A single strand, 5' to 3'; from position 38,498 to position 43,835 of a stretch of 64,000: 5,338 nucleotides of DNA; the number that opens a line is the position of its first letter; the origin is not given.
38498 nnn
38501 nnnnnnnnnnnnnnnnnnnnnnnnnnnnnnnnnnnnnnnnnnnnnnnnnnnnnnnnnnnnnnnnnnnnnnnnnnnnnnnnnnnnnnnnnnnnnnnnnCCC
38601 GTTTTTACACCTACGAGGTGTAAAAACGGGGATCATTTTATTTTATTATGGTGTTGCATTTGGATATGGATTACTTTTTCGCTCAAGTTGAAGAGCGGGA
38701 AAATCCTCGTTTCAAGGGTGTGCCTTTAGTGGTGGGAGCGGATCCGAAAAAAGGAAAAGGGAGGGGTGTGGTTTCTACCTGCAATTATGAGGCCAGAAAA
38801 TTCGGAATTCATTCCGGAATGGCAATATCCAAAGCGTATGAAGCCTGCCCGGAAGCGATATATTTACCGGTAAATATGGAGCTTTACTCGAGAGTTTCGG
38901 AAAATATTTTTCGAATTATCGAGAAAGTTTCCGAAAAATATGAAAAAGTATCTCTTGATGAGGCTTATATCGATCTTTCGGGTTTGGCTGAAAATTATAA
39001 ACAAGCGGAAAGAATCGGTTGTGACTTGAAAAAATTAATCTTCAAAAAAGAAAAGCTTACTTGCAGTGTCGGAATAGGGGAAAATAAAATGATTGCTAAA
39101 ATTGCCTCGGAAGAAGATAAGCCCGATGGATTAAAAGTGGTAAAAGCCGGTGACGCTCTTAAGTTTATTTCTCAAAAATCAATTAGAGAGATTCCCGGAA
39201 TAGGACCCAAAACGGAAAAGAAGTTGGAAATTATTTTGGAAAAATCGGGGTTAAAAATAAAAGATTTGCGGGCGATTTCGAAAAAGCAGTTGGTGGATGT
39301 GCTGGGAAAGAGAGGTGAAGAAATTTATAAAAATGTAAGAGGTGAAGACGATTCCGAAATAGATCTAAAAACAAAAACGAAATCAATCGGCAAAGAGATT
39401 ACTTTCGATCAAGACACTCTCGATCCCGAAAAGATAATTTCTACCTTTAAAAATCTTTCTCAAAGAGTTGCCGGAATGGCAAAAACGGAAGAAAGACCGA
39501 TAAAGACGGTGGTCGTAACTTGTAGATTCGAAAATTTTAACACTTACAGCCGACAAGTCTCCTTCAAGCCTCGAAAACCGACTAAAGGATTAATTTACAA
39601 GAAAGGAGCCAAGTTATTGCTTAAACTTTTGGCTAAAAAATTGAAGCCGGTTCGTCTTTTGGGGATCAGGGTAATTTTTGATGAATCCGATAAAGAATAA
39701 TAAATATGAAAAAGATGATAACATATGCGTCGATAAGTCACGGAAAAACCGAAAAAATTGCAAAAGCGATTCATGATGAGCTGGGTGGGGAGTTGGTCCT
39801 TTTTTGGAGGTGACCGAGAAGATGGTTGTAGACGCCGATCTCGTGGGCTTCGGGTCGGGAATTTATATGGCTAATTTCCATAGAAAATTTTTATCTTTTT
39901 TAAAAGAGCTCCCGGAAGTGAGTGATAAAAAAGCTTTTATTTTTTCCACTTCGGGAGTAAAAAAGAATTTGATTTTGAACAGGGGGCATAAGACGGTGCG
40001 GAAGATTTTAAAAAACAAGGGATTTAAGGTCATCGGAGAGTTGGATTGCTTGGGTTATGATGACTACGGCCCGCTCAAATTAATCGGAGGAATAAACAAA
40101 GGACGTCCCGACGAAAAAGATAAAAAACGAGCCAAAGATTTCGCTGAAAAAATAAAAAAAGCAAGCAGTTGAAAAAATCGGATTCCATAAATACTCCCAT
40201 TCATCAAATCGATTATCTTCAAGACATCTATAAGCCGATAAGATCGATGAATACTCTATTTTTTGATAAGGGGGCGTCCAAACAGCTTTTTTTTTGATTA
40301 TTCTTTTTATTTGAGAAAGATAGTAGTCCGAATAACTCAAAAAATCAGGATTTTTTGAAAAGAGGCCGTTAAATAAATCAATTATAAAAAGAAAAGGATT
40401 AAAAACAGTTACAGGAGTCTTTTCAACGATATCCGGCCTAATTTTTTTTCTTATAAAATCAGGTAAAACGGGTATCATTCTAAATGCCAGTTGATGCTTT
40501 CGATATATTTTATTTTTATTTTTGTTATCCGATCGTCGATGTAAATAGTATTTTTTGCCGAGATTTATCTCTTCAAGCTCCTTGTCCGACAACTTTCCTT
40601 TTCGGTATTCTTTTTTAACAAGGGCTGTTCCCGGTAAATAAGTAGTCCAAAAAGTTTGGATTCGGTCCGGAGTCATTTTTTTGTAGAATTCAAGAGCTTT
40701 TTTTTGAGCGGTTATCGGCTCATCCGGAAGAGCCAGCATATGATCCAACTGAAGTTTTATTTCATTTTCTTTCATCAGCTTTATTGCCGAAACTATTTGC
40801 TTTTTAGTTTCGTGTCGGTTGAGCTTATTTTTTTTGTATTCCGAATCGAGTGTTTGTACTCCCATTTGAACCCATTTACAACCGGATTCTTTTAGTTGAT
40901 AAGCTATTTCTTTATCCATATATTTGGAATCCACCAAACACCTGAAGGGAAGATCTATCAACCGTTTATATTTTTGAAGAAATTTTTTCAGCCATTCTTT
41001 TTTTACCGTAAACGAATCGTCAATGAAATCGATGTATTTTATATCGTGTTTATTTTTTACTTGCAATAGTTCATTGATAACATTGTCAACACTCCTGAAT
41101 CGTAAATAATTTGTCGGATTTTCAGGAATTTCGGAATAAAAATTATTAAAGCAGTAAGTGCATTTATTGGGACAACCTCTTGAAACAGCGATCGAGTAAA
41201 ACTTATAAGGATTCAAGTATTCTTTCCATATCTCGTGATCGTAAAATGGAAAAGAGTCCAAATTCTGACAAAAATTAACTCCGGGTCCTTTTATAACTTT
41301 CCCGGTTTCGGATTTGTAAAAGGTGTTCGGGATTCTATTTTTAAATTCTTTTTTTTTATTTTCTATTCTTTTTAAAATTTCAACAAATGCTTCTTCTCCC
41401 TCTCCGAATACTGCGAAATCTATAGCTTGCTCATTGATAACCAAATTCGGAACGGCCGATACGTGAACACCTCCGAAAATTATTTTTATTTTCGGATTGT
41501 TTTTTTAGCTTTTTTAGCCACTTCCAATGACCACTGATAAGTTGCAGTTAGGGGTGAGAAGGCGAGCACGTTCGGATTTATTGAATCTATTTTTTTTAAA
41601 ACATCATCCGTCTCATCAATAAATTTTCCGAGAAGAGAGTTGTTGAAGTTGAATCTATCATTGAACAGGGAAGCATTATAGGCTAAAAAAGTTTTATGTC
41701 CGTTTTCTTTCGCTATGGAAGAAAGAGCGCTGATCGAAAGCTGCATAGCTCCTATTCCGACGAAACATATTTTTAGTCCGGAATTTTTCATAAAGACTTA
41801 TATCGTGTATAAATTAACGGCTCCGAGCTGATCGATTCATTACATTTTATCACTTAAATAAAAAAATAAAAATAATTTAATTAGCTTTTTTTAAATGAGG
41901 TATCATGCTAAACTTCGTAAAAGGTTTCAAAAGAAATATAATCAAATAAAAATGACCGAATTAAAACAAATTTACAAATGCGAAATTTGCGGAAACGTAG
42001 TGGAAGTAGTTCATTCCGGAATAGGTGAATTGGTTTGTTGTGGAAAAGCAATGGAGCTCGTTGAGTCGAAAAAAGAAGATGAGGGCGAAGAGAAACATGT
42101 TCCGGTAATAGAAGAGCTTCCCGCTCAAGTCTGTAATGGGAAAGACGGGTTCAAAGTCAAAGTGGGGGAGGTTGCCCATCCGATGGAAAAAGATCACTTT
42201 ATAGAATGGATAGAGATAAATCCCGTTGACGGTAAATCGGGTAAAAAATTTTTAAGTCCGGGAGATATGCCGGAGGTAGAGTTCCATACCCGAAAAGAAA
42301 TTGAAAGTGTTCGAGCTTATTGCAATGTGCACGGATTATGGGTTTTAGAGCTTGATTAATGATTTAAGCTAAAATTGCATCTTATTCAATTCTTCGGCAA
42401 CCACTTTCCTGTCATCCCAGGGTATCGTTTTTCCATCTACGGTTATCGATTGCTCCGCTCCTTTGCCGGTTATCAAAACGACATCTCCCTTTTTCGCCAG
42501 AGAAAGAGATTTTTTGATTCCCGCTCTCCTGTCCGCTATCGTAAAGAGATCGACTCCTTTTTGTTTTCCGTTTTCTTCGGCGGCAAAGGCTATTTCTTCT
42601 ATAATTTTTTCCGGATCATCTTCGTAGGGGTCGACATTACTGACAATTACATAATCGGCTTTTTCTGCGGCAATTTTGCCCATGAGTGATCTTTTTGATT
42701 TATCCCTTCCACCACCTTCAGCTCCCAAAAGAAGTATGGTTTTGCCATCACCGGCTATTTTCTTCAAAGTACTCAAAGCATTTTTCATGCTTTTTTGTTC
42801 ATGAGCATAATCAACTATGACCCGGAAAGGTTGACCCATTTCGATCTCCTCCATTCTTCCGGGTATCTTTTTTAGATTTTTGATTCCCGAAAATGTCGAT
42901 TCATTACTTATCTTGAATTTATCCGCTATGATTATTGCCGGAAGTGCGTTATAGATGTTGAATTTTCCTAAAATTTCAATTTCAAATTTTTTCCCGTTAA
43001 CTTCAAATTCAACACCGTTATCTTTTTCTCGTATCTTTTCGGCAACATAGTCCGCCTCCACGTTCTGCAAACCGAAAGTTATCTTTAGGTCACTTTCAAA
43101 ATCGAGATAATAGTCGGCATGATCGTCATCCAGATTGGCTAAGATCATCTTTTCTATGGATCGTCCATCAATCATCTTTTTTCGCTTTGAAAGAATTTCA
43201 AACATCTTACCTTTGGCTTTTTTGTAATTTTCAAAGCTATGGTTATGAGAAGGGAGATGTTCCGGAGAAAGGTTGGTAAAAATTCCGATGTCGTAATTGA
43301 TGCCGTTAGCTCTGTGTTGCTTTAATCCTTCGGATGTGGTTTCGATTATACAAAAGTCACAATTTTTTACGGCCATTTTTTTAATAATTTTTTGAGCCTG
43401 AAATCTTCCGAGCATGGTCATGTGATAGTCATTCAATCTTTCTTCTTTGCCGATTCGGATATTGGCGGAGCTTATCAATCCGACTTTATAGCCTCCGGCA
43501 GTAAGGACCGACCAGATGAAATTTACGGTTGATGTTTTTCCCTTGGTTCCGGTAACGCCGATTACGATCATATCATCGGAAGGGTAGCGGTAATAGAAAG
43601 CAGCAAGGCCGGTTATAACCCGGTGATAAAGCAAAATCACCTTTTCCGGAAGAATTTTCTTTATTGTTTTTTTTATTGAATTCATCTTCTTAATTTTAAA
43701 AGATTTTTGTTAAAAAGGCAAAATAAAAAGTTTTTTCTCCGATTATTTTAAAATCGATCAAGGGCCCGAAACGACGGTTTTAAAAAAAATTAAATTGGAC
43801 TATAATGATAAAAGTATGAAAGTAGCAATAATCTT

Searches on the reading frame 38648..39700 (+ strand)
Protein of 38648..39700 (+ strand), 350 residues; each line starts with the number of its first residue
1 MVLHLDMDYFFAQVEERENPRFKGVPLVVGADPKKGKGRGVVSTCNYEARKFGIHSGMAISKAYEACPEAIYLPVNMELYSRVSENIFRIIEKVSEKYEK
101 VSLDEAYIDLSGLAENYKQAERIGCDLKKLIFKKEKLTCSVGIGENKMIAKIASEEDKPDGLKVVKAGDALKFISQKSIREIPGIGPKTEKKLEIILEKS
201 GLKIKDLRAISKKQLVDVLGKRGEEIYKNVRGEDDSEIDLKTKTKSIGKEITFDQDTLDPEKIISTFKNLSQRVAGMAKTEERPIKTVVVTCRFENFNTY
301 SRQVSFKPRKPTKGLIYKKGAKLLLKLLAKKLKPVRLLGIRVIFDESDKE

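Call 95: search_protein_families(library=pfam, proteins=[window:38648-39700:+], max_evalue=0.001)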
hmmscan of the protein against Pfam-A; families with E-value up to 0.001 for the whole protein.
window:38648-39700:+ (350 aa): 5 families
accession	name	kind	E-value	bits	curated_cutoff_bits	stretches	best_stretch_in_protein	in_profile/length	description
PF00817.25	IMS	-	1.1e-51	175.1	23.2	1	5-155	1-148/148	impB/mucB/samB family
PF11799.13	IMS_C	-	1.1e-14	55.3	20.7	1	245-342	2-96/109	impB/mucB/samB family C-terminal domain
PF21999.2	IMS_HHH_1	-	5.9e-07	30.3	27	1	181-234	2-53/53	DNA polymerase-iota, thumb domain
PF11798.14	IMS_HHH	-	1.7e-05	25.2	24.4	1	169-194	3-28/32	IMS family HHH motif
PF04261.18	Dyp_perox_N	-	0.00079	19.9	20.4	0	104-163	28-90/146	Dyp-type peroxidase, N-terminal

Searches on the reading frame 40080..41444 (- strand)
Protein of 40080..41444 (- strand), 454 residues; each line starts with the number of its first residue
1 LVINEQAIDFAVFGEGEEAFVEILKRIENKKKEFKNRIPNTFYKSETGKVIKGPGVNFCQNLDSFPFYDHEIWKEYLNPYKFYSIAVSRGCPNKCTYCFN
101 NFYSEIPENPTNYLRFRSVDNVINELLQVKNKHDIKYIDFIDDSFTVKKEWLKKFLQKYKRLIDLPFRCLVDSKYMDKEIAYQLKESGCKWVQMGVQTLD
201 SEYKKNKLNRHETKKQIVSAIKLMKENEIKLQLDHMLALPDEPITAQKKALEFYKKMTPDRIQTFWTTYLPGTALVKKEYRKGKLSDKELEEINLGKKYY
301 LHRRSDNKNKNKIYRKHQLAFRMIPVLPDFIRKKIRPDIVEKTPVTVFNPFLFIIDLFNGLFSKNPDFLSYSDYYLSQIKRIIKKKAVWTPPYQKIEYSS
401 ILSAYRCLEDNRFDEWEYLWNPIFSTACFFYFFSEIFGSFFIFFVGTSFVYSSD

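Call 95: search_protein_families(library=pfam, proteins=[window:40080-41444:-], max_evalue=0.001)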
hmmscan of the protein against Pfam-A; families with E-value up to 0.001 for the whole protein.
window:40080-41444:- (454 aa): 1 family
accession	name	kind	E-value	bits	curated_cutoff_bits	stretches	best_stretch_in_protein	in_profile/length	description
PF04055.27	Radical_SAM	-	3.2e-20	73.4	29.5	1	87-244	3-156/166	Radical SAM superfamily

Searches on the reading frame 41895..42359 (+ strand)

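Call 95: search_protein_families(library=pfam, proteins=[window:41895-42359:+], max_evalue=0.001)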
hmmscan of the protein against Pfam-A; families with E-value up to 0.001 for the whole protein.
window:41895-42359:+ (154 aa): 2 families
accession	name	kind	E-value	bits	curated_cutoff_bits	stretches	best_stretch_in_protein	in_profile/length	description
PF01880.24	Desulfoferrodox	-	9.8e-20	71.4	22.2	1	61-150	2-96/98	Desulfoferrodoxin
PF06397.17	Desulfoferrod_N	-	2.7e-17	62.5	23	1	22-55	2-35/36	Desulfoferrodoxin, N-terminal domain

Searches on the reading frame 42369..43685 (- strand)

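Call 95: search_protein_families(library=pfam, proteins=[window:42369-43685:-], max_evalue=0.001)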
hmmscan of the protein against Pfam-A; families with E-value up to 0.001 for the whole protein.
window:42369-43685:- (438 aa): 2 families
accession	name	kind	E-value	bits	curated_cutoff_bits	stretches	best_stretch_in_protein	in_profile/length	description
PF08245.18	Mur_ligase_M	-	2.8e-37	129.1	24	1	44-254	1-200/200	Mur ligase middle domain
PF02875.26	Mur_ligase_C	-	4.7e-26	92.5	28.4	1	276-409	1-127/127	Mur ligase, glutamate ligase domain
